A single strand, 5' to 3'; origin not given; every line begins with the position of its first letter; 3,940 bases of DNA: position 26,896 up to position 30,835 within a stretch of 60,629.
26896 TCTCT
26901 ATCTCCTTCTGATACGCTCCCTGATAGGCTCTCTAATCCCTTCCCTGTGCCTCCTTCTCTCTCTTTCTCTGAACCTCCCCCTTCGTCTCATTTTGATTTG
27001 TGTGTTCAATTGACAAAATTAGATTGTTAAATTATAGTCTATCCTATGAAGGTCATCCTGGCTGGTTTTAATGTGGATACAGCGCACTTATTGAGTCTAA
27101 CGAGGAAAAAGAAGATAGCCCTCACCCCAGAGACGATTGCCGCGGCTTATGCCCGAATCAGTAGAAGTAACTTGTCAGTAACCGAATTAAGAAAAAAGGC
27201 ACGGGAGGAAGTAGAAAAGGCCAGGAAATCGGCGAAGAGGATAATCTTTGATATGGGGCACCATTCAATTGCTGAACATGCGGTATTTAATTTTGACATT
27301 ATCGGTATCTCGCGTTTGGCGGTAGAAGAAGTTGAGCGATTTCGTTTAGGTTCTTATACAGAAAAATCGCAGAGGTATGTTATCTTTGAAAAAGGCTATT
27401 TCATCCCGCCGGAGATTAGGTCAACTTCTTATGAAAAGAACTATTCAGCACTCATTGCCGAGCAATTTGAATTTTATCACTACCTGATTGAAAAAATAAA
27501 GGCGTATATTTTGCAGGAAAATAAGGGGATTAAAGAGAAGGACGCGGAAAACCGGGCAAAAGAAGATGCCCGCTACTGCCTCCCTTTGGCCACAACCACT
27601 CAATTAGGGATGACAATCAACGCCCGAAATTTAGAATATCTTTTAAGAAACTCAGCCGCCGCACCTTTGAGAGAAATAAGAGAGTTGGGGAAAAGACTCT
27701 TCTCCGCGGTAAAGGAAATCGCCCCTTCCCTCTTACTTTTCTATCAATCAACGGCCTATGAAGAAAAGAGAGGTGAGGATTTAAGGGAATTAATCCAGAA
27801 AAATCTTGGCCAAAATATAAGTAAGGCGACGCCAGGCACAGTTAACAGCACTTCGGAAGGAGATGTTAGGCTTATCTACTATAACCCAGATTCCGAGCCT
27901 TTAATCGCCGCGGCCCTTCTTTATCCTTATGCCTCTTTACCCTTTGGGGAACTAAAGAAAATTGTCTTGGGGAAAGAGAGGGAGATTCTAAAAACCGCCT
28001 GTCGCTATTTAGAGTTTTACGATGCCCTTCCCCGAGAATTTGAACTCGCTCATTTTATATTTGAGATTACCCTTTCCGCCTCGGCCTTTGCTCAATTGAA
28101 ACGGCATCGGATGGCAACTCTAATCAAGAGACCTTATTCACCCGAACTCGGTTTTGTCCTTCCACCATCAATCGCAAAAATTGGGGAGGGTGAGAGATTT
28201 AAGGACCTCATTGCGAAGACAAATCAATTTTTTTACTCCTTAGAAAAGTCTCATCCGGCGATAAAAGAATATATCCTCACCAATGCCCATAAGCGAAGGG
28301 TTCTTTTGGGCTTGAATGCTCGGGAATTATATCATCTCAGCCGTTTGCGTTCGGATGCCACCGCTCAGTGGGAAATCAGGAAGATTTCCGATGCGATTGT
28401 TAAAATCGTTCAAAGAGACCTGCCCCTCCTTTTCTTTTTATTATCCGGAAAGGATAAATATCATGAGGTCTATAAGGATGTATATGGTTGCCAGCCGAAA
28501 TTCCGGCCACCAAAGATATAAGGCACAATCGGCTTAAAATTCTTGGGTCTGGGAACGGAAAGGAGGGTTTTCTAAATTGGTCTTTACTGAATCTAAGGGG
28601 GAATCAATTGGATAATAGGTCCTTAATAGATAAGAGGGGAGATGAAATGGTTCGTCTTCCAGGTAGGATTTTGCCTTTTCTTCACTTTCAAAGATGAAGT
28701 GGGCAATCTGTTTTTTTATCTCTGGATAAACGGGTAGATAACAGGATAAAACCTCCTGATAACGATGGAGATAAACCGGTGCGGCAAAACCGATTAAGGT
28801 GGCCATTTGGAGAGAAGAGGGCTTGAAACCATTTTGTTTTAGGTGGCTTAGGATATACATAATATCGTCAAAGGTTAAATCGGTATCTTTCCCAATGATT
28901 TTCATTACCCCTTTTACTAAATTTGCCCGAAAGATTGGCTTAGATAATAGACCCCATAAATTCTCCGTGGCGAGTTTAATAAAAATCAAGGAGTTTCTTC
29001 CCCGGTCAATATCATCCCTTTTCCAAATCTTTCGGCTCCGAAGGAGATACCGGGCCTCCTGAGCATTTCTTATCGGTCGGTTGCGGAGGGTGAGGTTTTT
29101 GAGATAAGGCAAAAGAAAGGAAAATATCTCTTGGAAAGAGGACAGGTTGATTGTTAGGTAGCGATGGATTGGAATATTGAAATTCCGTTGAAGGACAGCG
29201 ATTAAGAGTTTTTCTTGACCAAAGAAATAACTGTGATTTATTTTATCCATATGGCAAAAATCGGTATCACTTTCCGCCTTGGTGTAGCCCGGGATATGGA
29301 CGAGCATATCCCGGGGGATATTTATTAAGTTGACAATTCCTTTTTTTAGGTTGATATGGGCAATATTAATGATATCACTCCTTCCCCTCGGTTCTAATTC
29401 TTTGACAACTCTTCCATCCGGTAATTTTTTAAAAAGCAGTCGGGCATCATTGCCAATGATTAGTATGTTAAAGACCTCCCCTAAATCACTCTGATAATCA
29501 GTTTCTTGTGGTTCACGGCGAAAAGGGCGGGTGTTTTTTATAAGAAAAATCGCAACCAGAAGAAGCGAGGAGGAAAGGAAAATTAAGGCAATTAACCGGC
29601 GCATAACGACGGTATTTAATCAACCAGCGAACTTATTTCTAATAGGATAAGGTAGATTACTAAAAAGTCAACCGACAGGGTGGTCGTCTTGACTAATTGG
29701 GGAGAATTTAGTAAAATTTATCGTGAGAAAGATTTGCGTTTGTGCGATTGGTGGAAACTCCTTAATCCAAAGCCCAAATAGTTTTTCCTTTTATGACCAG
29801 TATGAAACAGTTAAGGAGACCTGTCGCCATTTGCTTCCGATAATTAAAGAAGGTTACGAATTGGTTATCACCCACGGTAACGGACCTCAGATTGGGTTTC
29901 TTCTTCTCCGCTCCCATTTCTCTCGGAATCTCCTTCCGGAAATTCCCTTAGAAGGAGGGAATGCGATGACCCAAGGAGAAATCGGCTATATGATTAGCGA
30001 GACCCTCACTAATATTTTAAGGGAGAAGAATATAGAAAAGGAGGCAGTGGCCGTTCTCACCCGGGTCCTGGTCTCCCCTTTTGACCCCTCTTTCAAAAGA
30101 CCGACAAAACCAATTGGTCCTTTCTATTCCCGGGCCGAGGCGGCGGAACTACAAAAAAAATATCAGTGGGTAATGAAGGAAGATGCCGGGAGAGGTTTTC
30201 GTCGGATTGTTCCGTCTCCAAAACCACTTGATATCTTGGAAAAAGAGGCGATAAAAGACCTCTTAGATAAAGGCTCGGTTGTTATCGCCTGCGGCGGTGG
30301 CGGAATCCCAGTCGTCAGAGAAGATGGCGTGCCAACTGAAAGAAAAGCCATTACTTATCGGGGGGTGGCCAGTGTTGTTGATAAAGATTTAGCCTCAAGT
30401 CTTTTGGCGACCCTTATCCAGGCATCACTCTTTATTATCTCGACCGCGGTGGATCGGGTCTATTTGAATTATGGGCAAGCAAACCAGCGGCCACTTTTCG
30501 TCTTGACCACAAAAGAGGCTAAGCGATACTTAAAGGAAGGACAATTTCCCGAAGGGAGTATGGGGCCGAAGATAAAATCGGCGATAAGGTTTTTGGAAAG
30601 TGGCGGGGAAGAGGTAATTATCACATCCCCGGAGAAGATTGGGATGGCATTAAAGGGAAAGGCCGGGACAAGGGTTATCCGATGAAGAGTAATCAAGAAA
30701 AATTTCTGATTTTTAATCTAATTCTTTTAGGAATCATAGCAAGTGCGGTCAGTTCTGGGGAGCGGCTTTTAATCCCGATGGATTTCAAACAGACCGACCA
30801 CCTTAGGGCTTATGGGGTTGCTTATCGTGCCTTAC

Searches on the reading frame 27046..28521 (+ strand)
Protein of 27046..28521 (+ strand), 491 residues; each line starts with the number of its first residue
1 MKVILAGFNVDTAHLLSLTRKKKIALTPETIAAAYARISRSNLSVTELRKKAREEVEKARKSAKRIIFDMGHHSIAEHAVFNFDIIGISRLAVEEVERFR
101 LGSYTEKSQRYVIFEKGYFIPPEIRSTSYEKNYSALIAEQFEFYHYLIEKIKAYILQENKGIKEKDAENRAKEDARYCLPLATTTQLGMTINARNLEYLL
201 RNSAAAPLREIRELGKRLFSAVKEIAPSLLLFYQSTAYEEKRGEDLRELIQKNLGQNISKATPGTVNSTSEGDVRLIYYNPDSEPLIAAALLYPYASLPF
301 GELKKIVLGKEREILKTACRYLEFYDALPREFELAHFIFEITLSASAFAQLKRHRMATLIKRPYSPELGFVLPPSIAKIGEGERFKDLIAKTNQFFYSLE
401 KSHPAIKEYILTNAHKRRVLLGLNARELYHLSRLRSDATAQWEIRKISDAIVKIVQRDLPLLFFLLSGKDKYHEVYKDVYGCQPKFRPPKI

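Call 43: search_protein_families(library=pfam, proteins=[window:27046-28521:+], max_evalue=0.01)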
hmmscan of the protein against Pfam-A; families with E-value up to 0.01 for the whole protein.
window:27046-28521:+ (491 aa): 1 family
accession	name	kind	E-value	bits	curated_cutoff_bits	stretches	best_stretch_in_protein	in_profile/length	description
PF02511.20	Thy1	-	5.4e-65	219.2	24.8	2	27-228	8-191/191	Thymidylate synthase complementing protein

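Call 57: find_encoding_contigs(protein=window:27046-28521:+, flank=2500, max_places=8)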
Protein window:27046-28521:+ (491 aa): 6 contigs read that carry it; 3 places shown.
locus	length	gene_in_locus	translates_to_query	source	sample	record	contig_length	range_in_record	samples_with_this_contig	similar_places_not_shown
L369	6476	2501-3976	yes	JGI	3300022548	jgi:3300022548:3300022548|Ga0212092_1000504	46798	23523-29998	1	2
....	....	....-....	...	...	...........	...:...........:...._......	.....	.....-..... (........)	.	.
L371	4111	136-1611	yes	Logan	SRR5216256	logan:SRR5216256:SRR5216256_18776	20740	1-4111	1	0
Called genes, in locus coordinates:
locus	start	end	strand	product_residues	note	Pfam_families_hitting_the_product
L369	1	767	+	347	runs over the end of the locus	PF18962:Por_Secre_tail (faint)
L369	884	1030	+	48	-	-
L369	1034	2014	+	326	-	PF00775:Dioxygenase_C (faint), PF13620:CarboxypepD_reg, PF13715:CarbopepD_reg_2, PF14686:fn3_3 (faint), PF13620:CarboxypepD_reg, PF13715:CarbopepD_reg_2, PF13620:CarboxypepD_reg, PF13715:CarbopepD_reg_2 (weak), +3 more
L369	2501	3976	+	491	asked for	PF02511:Thy1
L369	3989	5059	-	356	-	PF03816:LytR_cpsA_psr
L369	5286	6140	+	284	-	PF00696:AA_kinase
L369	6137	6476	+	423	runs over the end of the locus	-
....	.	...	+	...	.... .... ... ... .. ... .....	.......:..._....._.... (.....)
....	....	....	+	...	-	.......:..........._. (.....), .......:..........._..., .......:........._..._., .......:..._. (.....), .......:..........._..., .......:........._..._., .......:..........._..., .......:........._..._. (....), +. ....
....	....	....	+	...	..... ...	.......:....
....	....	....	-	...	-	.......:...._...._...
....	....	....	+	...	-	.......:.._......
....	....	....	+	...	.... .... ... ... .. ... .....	-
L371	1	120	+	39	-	?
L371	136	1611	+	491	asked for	PF02511:Thy1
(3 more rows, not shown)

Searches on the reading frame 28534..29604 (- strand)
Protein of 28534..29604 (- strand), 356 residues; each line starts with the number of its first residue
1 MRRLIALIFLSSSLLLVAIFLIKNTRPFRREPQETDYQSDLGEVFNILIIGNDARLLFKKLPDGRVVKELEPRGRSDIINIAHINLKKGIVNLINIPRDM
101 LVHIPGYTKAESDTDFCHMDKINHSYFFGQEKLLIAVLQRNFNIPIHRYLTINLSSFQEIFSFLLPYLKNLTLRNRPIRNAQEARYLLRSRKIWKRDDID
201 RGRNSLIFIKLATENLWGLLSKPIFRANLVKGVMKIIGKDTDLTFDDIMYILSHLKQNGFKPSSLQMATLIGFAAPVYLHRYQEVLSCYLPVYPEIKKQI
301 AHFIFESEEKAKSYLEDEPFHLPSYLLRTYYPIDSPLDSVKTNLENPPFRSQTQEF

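Call 43: search_protein_families(library=pfam, proteins=[window:28534-29604:-], max_evalue=0.01)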
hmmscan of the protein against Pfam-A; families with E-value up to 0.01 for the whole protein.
window:28534-29604:- (356 aa): 1 family
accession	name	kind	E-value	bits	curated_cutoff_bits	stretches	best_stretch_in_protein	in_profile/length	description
PF03816.19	LytR_cpsA_psr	-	2.8e-16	60.5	24.6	1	75-161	1-80/150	LytR_cpsA_psr family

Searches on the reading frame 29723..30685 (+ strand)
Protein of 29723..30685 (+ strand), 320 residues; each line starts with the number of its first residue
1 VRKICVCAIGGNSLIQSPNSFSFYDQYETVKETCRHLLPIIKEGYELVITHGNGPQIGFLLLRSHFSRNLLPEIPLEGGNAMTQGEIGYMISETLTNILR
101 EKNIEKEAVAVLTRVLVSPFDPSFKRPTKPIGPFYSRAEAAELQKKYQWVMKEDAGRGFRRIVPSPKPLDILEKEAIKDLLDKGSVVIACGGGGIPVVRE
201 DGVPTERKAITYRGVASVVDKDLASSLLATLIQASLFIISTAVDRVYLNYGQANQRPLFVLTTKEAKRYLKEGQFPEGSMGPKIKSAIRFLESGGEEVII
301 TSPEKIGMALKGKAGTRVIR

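Call 53: search_protein_families(library=pfam, proteins=[window:29723-30685:+], max_evalue=0.0001)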
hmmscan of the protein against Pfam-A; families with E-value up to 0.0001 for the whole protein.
window:29723-30685:+ (320 aa): 1 family
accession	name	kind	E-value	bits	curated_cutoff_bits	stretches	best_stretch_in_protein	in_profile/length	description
PF00696.33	AA_kinase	-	3.2e-25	89.7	24.9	1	3-302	1-234/234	Amino acid kinase family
